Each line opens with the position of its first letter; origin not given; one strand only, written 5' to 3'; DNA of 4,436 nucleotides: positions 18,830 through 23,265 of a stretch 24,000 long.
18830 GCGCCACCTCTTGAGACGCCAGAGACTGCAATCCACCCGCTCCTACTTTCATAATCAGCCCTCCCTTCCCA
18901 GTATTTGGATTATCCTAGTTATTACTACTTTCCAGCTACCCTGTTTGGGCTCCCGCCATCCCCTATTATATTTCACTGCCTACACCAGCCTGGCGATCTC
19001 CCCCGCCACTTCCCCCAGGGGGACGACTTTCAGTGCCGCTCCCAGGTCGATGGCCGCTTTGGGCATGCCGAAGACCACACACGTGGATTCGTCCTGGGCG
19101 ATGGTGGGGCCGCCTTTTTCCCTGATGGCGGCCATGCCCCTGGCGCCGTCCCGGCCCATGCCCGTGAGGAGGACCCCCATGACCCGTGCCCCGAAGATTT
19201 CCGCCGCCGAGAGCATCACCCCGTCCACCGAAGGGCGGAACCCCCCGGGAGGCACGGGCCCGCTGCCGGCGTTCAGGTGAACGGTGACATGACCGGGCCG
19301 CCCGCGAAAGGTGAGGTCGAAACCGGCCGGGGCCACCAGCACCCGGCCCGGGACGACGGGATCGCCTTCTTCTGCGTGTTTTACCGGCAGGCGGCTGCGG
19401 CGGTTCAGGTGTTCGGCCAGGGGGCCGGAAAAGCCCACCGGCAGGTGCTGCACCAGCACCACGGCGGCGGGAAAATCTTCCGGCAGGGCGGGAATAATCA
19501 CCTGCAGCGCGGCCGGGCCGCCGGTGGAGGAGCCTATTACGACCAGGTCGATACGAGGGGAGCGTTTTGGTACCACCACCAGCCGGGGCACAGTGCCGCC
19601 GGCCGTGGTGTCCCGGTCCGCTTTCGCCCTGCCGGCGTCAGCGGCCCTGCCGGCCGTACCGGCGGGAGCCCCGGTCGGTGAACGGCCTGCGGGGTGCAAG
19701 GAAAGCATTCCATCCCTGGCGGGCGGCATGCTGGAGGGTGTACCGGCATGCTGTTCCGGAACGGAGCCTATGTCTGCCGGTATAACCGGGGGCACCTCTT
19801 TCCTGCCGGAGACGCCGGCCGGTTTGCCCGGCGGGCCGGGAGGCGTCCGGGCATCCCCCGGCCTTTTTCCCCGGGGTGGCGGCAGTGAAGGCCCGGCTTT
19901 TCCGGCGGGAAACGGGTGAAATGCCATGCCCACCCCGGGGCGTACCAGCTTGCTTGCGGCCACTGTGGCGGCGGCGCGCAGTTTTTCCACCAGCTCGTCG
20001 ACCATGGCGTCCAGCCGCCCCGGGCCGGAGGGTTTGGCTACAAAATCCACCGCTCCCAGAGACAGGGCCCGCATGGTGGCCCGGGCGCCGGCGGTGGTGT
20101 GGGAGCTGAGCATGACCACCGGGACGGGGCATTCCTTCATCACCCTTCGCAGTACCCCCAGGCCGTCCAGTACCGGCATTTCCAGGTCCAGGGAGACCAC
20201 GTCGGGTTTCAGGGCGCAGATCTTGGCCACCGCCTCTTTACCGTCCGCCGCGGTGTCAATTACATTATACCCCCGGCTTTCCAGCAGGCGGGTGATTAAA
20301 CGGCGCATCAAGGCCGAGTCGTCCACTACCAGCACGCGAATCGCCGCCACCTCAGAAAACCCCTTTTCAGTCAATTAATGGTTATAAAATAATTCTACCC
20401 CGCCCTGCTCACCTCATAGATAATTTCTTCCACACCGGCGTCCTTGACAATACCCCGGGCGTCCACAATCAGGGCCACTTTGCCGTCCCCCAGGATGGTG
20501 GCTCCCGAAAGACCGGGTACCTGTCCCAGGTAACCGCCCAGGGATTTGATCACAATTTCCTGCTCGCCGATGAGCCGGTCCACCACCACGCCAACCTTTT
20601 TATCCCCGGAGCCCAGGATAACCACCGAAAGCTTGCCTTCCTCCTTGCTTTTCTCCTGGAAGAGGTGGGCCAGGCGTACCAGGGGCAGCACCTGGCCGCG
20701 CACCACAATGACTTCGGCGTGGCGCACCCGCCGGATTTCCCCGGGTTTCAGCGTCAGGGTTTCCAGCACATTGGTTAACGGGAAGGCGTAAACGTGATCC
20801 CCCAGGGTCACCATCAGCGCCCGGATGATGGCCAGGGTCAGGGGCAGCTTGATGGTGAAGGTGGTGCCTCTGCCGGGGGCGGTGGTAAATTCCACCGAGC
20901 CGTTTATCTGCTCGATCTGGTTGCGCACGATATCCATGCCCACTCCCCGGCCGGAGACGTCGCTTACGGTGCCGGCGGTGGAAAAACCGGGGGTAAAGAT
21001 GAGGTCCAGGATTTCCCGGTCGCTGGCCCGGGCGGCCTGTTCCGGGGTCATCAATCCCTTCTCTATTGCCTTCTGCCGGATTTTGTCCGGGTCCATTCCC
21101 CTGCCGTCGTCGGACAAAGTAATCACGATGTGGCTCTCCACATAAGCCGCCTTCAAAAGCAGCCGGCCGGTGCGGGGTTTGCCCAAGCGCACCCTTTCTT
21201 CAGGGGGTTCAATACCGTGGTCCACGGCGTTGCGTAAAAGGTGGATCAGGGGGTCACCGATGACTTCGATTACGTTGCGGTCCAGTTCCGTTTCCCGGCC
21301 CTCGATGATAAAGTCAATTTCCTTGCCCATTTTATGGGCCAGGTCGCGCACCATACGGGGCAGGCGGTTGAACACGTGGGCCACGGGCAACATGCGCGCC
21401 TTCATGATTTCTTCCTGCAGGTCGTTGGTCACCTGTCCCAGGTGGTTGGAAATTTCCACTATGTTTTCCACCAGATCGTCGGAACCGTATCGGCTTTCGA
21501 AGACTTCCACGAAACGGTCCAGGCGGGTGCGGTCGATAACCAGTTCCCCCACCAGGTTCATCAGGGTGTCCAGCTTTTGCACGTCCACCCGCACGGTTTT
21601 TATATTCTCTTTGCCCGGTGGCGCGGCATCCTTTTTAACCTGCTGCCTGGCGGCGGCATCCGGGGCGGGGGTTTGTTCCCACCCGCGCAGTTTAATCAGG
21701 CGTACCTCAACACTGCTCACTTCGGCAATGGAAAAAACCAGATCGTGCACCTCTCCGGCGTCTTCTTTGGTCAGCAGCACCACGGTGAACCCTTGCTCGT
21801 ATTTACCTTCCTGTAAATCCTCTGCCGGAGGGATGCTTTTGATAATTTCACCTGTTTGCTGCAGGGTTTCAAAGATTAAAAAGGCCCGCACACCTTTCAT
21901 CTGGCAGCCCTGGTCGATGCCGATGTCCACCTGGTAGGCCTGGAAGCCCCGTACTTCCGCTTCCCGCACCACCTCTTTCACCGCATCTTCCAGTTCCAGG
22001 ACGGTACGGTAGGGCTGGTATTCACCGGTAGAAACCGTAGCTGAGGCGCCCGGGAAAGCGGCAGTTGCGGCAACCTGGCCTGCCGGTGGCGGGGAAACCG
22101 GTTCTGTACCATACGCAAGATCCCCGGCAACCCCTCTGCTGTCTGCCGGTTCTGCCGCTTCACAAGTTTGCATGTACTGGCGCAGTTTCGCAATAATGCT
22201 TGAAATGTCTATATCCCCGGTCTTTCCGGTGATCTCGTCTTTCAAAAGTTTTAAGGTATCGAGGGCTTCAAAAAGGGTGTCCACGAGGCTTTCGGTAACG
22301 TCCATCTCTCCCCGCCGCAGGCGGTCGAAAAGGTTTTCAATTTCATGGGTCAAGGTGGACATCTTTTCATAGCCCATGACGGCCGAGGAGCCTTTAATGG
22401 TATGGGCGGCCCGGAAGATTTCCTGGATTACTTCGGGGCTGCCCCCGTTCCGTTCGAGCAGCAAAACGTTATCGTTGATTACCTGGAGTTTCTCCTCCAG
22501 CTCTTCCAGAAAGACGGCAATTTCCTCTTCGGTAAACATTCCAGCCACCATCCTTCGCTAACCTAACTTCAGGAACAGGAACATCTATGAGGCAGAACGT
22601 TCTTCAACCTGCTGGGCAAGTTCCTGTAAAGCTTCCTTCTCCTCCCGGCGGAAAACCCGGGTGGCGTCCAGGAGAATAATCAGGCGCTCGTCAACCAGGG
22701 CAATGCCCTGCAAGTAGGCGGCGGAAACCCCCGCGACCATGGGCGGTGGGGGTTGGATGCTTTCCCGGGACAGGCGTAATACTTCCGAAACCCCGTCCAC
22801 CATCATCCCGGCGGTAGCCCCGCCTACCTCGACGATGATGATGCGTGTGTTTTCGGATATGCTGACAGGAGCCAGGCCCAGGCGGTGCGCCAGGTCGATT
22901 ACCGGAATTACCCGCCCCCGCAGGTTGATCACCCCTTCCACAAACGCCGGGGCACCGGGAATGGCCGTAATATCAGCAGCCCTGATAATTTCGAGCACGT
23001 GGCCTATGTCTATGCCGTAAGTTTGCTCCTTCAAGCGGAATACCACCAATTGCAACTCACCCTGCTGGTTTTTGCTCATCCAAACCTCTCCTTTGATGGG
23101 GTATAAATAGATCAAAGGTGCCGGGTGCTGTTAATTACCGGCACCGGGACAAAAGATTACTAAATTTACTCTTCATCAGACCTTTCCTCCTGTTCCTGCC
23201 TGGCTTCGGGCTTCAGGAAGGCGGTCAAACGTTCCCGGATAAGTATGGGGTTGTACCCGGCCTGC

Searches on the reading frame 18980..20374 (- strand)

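Call 15: search_protein_families(library=pfam, proteins=[window:18980-20374:-], max_evalue=0.01)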
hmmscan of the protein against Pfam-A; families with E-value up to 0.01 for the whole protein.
window:18980-20374:- (464 aa): 3 families
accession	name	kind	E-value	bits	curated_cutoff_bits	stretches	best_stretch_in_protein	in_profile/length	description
PF01339.22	CheB_methylest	-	6.5e-62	208.8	24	1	278-460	1-174/174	CheB methylesterase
PF00072.30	Response_reg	-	8.8e-26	90.7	30.2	1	14-125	1-110/111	Response regulator receiver domain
PF02310.24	B12-binding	-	0.0078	16.5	32.1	0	25-112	18-109/121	B12 binding domain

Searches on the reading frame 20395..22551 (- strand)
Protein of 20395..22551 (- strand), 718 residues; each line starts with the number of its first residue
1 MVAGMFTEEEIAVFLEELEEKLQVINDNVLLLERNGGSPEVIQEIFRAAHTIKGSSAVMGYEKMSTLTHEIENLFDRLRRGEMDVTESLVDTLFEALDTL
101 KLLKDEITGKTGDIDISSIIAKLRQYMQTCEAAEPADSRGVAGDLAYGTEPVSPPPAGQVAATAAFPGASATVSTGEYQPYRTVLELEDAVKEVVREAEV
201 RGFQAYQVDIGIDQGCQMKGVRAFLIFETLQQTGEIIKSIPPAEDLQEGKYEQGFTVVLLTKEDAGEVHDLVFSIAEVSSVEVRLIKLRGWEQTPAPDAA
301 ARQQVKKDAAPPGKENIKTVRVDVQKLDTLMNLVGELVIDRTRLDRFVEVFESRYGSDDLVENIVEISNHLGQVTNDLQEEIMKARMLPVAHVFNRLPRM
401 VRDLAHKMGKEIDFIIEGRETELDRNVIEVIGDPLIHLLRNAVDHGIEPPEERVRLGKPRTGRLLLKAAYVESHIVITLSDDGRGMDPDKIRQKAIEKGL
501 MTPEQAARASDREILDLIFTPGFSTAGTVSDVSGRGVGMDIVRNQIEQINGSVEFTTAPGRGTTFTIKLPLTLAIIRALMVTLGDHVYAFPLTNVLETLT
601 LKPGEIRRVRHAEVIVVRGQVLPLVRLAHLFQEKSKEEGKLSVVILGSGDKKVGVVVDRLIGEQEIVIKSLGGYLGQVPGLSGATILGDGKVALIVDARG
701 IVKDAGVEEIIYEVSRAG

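Call 11: find_encoding_contigs(protein=window:20395-22551:-, flank=2000, max_places=3)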
Protein window:20395-22551:- (718 aa): no gene with exactly this product is on record in the collection.

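Call 15: search_protein_families(library=pfam, proteins=[window:20395-22551:-], max_evalue=0.01)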
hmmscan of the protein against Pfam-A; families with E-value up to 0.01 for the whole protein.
window:20395-22551:- (718 aa): 5 families
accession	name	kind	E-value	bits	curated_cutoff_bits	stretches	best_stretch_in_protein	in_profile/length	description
PF01584.24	CheW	-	7.9e-30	103.7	23.5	1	578-704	2-136/138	CheW-like domain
PF07194.16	P2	-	2.7e-27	95.1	23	1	205-284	1-80/81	P2 response regulator binding domain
PF02895.20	H-kinase_dim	-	1.2e-21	77.3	23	1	318-384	2-67/68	Signal transducing histidine kinase, homodimeric domain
PF02518.31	HATPase_c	-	7e-20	72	26.4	1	434-572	5-110/111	Histidine kinase-, DNA gyrase B-, and HSP90-like ATPase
PF01627.28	Hpt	-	3.7e-18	66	24.6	1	11-100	3-81/84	Hpt domain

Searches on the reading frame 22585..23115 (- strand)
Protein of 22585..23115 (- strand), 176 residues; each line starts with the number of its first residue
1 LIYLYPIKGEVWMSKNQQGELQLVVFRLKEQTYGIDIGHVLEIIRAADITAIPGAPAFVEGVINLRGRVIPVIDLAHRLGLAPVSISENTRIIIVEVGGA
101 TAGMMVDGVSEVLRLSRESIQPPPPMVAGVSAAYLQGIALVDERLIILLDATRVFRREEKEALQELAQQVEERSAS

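Call 15: search_protein_families(library=pfam, proteins=[window:22585-23115:-], max_evalue=0.01)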
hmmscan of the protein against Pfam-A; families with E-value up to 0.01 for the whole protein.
window:22585-23115:- (176 aa): 1 family
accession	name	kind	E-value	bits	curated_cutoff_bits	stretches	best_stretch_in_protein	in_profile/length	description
PF01584.24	CheW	-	1.2e-42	145.2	23.5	1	22-158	1-137/138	CheW-like domain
